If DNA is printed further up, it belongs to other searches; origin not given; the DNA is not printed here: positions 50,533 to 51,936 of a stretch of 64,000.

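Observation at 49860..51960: Second low-GC island (~50% GC) with a SEC-C-motif protein, bounded by a duplicated livM 3' end; the upstream serine protease has acquired a low-GC C-terminal domain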

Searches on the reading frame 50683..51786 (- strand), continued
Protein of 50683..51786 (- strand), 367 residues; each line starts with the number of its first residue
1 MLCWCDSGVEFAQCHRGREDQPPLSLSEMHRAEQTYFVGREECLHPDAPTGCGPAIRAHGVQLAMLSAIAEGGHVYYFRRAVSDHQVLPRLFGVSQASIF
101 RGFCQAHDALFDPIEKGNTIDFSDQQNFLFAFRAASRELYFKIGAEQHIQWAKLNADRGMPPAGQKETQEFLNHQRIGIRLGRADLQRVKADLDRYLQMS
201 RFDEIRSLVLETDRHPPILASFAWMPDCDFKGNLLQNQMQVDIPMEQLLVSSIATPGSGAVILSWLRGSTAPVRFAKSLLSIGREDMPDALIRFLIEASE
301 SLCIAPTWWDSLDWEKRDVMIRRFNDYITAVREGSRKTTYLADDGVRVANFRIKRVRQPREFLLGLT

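Call 48: fold_search(model_id=the predicted structure, library=viral)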
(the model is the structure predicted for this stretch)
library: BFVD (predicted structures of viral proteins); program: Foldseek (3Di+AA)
matches with E <= 10: 341; with E <= 0.001: 0
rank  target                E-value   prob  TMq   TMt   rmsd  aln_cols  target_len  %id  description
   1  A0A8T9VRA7            5.2e-02  0.23  0.14  0.05  24.7       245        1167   11  (no name in the UniProt tables at hand)
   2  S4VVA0                8.6e-02  0.11  0.11  0.06  20.0       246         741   12  Uncharacterized protein [Pandoravirus dulcis]
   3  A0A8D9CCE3            3.4e-01  0.11  0.12  0.12  14.4       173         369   11  Putative zinc protease [uncultured marine phage]
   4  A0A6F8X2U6            3.7e-01  0.08  0.13  0.05  26.6       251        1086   12  Early transcription factor large subunit-like protein [Lymphocystis disease virus 2]
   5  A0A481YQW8            4.3e-01  0.05  0.10  0.04  20.5       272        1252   10  Early transcription factor large subunit-like protein [Marseillevirus LCMAC101]
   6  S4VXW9                4.8e-01  0.05  0.12  0.10  16.9       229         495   10  Uncharacterized protein [Pandoravirus salinus]
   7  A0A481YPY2            4.8e-01  0.04  0.10  0.06  25.1       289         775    8  Uncharacterized protein (Fragment) [Iridovirus LCIVAC01]
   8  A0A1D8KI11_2          5.0e-01  0.03  0.10  0.04  30.6       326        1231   11  Tail protein [Synechococcus phage S-CAM1]
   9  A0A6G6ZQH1            5.6e-01  0.06  0.10  0.04  16.9       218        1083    8  (no name in the UniProt tables at hand)
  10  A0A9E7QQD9            6.5e-01  0.21  0.16  0.21  17.3       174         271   20  (no name in the UniProt tables at hand)
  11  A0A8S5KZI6            6.5e-01  0.09  0.17  0.15  30.0       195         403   14  Maturation protein [ssRNA phage SRR6050738_1]
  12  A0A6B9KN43            6.8e-01  0.18  0.18  0.34  16.7       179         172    9  (no name in the UniProt tables at hand)
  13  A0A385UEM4            6.8e-01  0.03  0.07  0.13  19.5       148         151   14  Uncharacterized protein [Corynebacterium phage Juicebox]
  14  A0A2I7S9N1            7.6e-01  0.10  0.16  0.21  23.2       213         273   12  (no name in the UniProt tables at hand)
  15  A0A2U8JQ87            7.9e-01  0.02  0.06  0.05  13.9        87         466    9  Polyprotein [Darwin bee virus 7]
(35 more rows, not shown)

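Call 54: search_protein_representatives(alignment_id=A1)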
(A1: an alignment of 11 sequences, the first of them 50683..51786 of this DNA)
Query: 11 sequences, 375 profile positions. Proteins with E-value up to 0.001 (for the whole library): 5446; up to 1e-10: 4203; up to 1e-30: 2043. The best 150 are listed.
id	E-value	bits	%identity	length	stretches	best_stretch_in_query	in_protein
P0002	3.8e-146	503.1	-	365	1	9-374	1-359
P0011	1.1e-123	429.2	-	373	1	3-373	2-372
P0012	2.4e-121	421.5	-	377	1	4-369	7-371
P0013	2.6e-120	418.1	-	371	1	3-367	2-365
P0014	5.2e-118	410.6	-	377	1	5-369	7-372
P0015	3.2e-117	408.0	-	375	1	4-370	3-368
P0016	3.4e-117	407.9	-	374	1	4-369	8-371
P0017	6.5e-117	406.9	-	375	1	3-369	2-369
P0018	1.3e-115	402.6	-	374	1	4-367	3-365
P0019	1.8e-115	402.2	-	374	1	5-367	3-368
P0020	3.8e-115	401.1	-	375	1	1-369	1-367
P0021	1.4e-114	399.3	-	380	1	1-366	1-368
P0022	1.6e-114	399.0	-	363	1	9-369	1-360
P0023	2.8e-114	398.3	-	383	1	6-371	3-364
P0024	7.7e-114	396.8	-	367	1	1-370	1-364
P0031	6.0e-112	390.6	-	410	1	4-369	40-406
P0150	4.6e-99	348.2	-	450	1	10-369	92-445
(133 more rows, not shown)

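Call 55: list_cluster_members(proteins=[P0011, P0012, P0013, P0014, P0015, P0016, P0017, P0018, P0031, P0150])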
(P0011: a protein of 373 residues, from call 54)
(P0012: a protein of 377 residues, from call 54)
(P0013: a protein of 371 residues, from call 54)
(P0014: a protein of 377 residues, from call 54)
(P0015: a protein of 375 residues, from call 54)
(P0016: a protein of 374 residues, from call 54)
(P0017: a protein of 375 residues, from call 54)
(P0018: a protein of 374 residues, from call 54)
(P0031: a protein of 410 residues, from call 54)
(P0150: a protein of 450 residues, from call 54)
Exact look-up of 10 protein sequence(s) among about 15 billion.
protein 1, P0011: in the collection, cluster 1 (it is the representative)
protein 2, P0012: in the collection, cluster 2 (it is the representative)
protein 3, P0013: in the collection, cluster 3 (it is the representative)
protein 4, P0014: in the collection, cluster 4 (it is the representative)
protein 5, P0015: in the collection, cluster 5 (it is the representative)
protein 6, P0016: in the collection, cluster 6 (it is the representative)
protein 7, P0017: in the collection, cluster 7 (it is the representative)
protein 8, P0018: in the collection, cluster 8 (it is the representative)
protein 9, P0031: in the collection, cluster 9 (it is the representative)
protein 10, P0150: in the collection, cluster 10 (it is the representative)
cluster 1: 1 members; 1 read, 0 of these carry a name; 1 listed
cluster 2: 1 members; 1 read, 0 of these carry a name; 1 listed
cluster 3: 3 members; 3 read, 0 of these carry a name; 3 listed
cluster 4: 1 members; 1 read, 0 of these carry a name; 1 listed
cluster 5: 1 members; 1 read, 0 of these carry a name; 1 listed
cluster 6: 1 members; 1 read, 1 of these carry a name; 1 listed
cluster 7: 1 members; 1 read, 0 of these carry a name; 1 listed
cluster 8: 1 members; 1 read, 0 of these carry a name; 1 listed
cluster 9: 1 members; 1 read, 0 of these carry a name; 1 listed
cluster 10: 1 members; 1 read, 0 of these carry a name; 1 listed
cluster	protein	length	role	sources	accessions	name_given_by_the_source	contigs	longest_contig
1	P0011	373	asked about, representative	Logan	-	-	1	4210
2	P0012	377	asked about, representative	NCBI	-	-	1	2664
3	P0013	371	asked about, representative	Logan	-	-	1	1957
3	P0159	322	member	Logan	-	-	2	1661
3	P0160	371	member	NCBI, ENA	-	-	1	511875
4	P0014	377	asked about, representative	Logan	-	-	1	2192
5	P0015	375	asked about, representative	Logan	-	-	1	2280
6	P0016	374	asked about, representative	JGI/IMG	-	hypothetical protein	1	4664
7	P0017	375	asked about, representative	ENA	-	-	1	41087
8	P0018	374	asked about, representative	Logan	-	-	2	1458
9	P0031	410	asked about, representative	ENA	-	-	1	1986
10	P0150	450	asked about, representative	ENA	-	-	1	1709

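Call 56: search_dna_similar(query=P0011, collection=plasmids, mode=protein, max_rows=25)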
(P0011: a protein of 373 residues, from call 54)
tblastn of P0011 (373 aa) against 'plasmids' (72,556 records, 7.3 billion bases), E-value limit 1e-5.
Records with a match: 22; places in all: 22; records where one place covers at least 80% of the query: 22.
Best place of each record, by identity: <60% 22.
By first word of the organism name: Lactococcus 5; Sphingomonas 4; Shinella 4; Rhizobium 2; Salmonella 1; Escherichia 1; Pseudoalteromonas 1; Vibrio 1; Sphingobium 1; Bradyrhizobium 1; and 1 more.
By predicted mobility (MOB-suite, as given by PLSDB): non-mobilizable 10; conjugative 7; mobilizable 5.
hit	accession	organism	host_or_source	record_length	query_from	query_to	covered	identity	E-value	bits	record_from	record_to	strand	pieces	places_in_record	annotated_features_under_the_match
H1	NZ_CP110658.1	Salmonella enterica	stool,Homo sapiens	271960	6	334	88%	40.3%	9e-60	215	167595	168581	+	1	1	SEC-C domain-containing protein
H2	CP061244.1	Escherichia coli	Homo sapiens,cell culture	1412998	6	334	88%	39.1%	3e-58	211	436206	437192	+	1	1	SEC-C domain-containing protein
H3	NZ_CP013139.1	Pseudoalteromonas sp. Bsw20308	seawater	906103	6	365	97%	35.7%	5e-61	219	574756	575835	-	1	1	SEC-C domain-containing protein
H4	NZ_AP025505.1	Vibrio pelagius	-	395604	6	351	93%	37.1%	7e-63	224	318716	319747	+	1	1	SEC-C metal-binding domain-containing protein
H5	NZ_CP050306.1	Rhizobium lusitanum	Oxytropis pumilio,cell culture,root ...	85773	1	334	90%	33.5%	4e-41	161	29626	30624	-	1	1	hypothetical protein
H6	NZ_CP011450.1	Sphingomonas sanxanigenens DSM 19645 = NX02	-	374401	6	344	91%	31.3%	6e-44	169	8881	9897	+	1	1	SEC-C domain-containing protein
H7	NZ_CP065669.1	Sphingomonas paucimobilis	-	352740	6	344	91%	31.3%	1e-43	168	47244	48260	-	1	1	SEC-C domain-containing protein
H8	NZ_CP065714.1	Sphingomonas paucimobilis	-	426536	6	344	91%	31.3%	1e-43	168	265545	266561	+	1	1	SEC-C domain-containing protein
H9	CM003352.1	Sphingomonas sp. MEA3-1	single cell,soil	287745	6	344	91%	31.3%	1e-43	168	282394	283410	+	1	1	none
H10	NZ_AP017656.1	Sphingobium cloacae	-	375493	6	344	91%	31.3%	1e-43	168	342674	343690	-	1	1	SEC-C domain-containing protein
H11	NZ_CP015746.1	Shinella sp. HZN7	-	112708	10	334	87%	30.5%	3e-49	185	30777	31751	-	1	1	SEC-C domain-containing protein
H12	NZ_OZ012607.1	Shinella sp. WSD5-1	-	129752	10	334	87%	30.5%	3e-49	185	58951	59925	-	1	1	SEC-C domain-containing protein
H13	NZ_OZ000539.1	Shinella sp. WSC3-e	-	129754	10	334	87%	30.5%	3e-49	185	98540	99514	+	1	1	SEC-C domain-containing protein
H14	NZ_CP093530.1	Shinella zoogloeoides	-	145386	10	334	87%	30.5%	3e-49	185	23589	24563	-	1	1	SEC-C domain-containing protein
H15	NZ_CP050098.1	Rhizobium leguminosarum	Trifolium pratense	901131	9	357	94%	27.5%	1e-42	165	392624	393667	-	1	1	SEC-C domain-containing protein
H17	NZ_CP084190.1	Lactococcus lactis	-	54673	6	334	88%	26.5%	7e-17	90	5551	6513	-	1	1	SEC-C domain-containing protein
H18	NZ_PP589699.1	Lactococcus sp.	Bacterial culture,Dairy environment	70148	6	334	88%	25.8%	9e-15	83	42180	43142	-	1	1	SEC-C domain-containing protein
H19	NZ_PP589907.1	Lactococcus sp.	Bacterial culture,Dairy environment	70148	6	334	88%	25.8%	9e-15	83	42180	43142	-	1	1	SEC-C domain-containing protein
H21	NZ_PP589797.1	Lactococcus sp.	Bacterial culture,Dairy environment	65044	6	334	88%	25.8%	2e-14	82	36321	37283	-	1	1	SEC-C domain-containing protein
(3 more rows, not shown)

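Call 57: search_dna_similar(query=P0011, collection=phages, mode=protein, max_rows=15)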
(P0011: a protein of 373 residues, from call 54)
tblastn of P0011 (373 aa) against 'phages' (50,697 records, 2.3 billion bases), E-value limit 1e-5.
Records with a match: 2; places in all: 2; records where one place covers at least 80% of the query: 2.
Best place of each record, by identity: <60% 2.
By first word of the organism name: Listeria 2.
By host as written in the record: Listeria monocytogenes 2.
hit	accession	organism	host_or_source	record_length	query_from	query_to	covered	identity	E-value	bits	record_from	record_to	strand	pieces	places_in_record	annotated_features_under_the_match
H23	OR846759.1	Listeria phage LM 4-11-1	Listeria monocytogenes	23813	6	331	87%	26.3%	3e-20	99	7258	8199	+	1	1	record has no annotation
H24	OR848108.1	Listeria phage LM 4-14-1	Listeria monocytogenes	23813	6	331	87%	26.3%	3e-20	99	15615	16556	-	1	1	record has no annotation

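Call 58: get_annotated_region(hit=H1, flank=6000)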
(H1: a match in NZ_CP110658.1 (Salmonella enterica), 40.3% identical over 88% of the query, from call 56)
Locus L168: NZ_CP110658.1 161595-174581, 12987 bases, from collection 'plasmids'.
description: Salmonella enterica subsp. enterica strain S2122 plasmid pS2122_1, complete sequence
organism: Salmonella enterica (NCBI taxid 59201)
taxonomy: Bacteria; Pseudomonadota; Gammaproteobacteria; Enterobacterales; Enterobacteriaceae; Salmonella; Salmonella enterica
host: -; source: stool,Homo sapiens; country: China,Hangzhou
typing (MOB-suite, as given by PLSDB): non-mobilizable; replicon IncHI2A,rep_cluster_1088; mating-pair formation MPF_F
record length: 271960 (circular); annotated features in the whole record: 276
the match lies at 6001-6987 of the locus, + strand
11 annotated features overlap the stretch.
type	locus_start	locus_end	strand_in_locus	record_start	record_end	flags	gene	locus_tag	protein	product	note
CDS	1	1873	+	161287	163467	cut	-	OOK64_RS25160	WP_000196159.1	type I secretion system permease/ATPase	GO:0055085 - transmembrane transport [Evidence IEA]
CDS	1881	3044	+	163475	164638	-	-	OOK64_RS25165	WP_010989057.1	HlyD family type I secretion periplasmic adaptor subunit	GO:0030253 - protein secretion by the type I secretion system [Evidence IEA]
CDS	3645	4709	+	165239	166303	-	-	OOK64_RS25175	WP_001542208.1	integrase arm-type DNA-binding domain-containing protein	GO:0015074 - DNA integration [Evidence IEA]; GO:0006310 - DNA recombination [Evidence IEA]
CDS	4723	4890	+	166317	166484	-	-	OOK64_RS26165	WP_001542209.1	hypothetical protein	-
CDS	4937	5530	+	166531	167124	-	-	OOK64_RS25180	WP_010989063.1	hypothetical protein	-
CDS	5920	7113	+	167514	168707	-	-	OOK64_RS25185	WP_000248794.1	SEC-C domain-containing protein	-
CDS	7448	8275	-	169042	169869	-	-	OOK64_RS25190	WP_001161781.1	hypothetical protein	-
CDS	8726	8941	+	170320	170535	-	-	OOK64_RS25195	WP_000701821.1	AlpA family transcriptional regulator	-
CDS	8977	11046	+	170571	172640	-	-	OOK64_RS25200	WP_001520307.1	DUF927 domain-containing protein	-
CDS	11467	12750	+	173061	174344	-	-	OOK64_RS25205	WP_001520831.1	AAA family ATPase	-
CDS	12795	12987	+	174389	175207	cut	-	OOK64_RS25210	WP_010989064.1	DUF4435 domain-containing protein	-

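Call 59: get_annotated_region(hit=H17, flank=6000)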
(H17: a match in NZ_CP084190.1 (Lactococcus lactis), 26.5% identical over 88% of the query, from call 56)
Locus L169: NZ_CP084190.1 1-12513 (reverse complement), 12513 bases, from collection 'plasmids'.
description: Lactococcus lactis strain FDAARGOS_867 plasmid unnamed2
organism: Lactococcus lactis (NCBI taxid 1358)
taxonomy: Bacteria; Bacillota; Bacilli; Lactobacillales; Streptococcaceae; Lactococcus; Lactococcus lactis
host: -; source: -; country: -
typing (MOB-suite, as given by PLSDB): non-mobilizable
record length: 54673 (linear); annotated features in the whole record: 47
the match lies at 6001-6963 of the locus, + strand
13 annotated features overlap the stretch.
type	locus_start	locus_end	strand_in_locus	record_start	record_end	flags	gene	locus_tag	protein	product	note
CDS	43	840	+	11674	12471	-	-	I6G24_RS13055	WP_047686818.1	type ISP restriction/modification enzyme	-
CDS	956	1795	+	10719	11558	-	-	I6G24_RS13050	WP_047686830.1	Rgg/GadR/MutR family transcriptional regulator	-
CDS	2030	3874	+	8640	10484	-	-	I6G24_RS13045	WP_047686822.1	serine/threonine protein kinase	-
CDS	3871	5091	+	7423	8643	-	-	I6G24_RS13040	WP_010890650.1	MFS transporter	GO:0055085 - transmembrane transport [Evidence IEA]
CDS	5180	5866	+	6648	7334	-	-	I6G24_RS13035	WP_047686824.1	IS6 family transposase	-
CDS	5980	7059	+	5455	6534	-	-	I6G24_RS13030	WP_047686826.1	SEC-C domain-containing protein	-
CDS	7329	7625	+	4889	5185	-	-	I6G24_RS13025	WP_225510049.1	BRCT domain-containing protein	-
CDS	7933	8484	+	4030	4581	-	-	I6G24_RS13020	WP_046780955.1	recombinase family protein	GO:0006310 - DNA recombination [Evidence IEA]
CDS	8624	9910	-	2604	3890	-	-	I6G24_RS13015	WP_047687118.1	ABC transporter permease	-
CDS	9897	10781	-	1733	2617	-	-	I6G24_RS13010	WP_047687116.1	ABC transporter ATP-binding protein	-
CDS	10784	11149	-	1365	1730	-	-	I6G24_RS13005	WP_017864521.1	GntR family transcriptional regulator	GO:0006355 - regulation of DNA-templated transcription [Evidence IEA]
CDS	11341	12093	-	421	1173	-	-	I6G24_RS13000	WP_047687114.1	hypothetical protein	-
CDS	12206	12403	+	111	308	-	-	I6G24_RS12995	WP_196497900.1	hypothetical protein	-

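Call 60: get_annotated_region(hit=H4, flank=6000)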
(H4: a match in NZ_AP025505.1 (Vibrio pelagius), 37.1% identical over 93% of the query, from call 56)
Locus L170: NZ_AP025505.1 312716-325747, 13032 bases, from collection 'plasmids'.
description: Vibrio pelagius strain ATCC 25916 plasmid pATCC25916, complete sequence
organism: Vibrio pelagius (NCBI taxid 28169)
taxonomy: Bacteria; Pseudomonadota; Gammaproteobacteria; Vibrionales; Vibrionaceae; Vibrio; Vibrio pelagius
host: -; source: -; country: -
typing (MOB-suite, as given by PLSDB): non-mobilizable
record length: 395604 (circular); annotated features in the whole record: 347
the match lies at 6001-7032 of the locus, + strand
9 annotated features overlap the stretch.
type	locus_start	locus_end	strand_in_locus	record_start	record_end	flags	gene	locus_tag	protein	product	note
CDS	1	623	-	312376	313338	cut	-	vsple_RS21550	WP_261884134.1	LysR family transcriptional regulator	GO:0006355 - regulation of DNA-templated transcription [Evidence IEA]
CDS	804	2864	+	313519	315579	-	-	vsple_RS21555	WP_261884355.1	TonB-dependent siderophore receptor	GO:0015891 - siderophore transport [Evidence IEA]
CDS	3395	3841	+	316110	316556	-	-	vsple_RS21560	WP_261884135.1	NUDIX pyrophosphatase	-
CDS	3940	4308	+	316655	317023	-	-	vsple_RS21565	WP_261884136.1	glyoxalase/bleomycin resistance/dioxygenase family protein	-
CDS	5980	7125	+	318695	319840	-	-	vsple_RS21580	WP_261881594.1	SEC-C metal-binding domain-containing protein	-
CDS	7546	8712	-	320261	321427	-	-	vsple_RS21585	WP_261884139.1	Abi family protein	-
CDS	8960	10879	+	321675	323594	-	-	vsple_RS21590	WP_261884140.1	AAA family ATPase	-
CDS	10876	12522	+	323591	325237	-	-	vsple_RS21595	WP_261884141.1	ATP-dependent helicase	-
CDS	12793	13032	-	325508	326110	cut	-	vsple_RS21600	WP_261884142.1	helix-turn-helix transcriptional regulator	-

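Call 68: get_annotated_region(hit=H18, flank=4000)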
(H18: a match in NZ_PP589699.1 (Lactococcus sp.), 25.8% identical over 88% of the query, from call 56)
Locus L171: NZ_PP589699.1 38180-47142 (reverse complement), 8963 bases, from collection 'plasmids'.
description: Lactococcus sp. strain UCCL633 plasmid pUCCL633A, complete sequence
organism: Lactococcus sp. (NCBI taxid 44273)
taxonomy: Bacteria; Bacillota; Bacilli; Lactobacillales; Streptococcaceae; Lactococcus; Lactococcus sp.
host: -; source: Bacterial culture,Dairy environment; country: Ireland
typing (MOB-suite, as given by PLSDB): mobilizable; replicon rep_cluster_2422; relaxase MOB_Unknown
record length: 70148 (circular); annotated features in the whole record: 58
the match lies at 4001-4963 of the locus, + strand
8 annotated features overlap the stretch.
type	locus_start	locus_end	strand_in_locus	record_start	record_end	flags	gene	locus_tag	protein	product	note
CDS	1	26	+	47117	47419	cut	-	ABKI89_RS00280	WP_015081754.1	bacteriocin immunity protein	GO:0030153 - bacteriocin immunity [Evidence IEA]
CDS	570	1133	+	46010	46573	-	-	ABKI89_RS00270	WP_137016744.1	recombinase family protein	GO:0006310 - DNA recombination [Evidence IEA]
CDS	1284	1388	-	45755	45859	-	-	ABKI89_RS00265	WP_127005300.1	type I toxin-antitoxin system Fst family toxin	-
CDS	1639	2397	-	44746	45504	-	istB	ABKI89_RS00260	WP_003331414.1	IS21-like element IS712 family helper ATPase IstB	-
CDS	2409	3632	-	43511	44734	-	istA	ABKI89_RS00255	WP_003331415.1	IS21-like element IS712 family transposase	GO:0006313 - DNA transposition [Evidence IEA]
CDS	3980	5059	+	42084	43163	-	-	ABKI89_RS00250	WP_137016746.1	SEC-C domain-containing protein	-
CDS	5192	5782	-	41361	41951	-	-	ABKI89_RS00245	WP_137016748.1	CHAP domain-containing protein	-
CDS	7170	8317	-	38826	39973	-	-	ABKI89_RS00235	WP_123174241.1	IS3 family transposase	-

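Call 69: get_annotated_region(hit=H21, flank=4000)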
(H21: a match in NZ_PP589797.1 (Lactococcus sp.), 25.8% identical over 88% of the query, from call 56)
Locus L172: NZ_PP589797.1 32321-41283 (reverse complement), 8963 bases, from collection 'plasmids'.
description: Lactococcus sp. strain LLF72 plasmid pLLF72B, complete sequence
organism: Lactococcus sp. (NCBI taxid 44273)
taxonomy: Bacteria; Bacillota; Bacilli; Lactobacillales; Streptococcaceae; Lactococcus; Lactococcus sp.
host: -; source: Bacterial culture,Dairy environment; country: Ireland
typing (MOB-suite, as given by PLSDB): mobilizable; replicon rep_cluster_2422; relaxase MOB_Unknown
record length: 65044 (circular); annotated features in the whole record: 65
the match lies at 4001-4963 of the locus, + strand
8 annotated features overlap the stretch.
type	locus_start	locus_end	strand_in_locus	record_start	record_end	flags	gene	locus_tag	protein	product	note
CDS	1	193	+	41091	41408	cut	-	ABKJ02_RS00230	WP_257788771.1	DDE-type integrase/transposase/recombinase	GO:0015074 - DNA integration [Evidence IEA]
CDS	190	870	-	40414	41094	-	-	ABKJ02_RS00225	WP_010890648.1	IS6-like element ISS1S family transposase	GO:0006313 - DNA transposition [Evidence IEA]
CDS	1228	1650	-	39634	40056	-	-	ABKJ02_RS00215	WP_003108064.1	cupin domain-containing protein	-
CDS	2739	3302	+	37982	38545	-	-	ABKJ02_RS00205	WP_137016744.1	recombinase family protein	GO:0006310 - DNA recombination [Evidence IEA]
CDS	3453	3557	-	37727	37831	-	-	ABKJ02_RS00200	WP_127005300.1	type I toxin-antitoxin system Fst family toxin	-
CDS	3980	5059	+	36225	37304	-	-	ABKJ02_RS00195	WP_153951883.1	SEC-C domain-containing protein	-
CDS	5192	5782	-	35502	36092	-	-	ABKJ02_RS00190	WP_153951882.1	CHAP domain-containing protein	-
CDS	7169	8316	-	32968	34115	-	-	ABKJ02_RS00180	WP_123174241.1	IS3 family transposase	-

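Call 70: get_annotated_region(hit=H19, flank=1000)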
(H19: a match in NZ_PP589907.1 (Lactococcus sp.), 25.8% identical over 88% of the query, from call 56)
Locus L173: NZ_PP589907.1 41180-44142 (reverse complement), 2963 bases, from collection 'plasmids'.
description: Lactococcus sp. strain LLUL021 plasmid pLLUL021A, complete sequence
organism: Lactococcus sp. (NCBI taxid 44273)
taxonomy: Bacteria; Bacillota; Bacilli; Lactobacillales; Streptococcaceae; Lactococcus; Lactococcus sp.
host: -; source: Bacterial culture,Dairy environment; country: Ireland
typing (MOB-suite, as given by PLSDB): mobilizable; replicon rep_cluster_2422; relaxase MOB_Unknown
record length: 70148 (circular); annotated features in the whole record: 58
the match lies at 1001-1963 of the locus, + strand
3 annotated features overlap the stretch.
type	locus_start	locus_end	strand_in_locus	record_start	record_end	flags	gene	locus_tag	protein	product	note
CDS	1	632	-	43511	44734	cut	istA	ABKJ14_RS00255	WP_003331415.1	IS21-like element IS712 family transposase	GO:0006313 - DNA transposition [Evidence IEA]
CDS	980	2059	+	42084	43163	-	-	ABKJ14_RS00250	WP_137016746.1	SEC-C domain-containing protein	-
CDS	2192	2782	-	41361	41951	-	-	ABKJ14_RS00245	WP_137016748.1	CHAP domain-containing protein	-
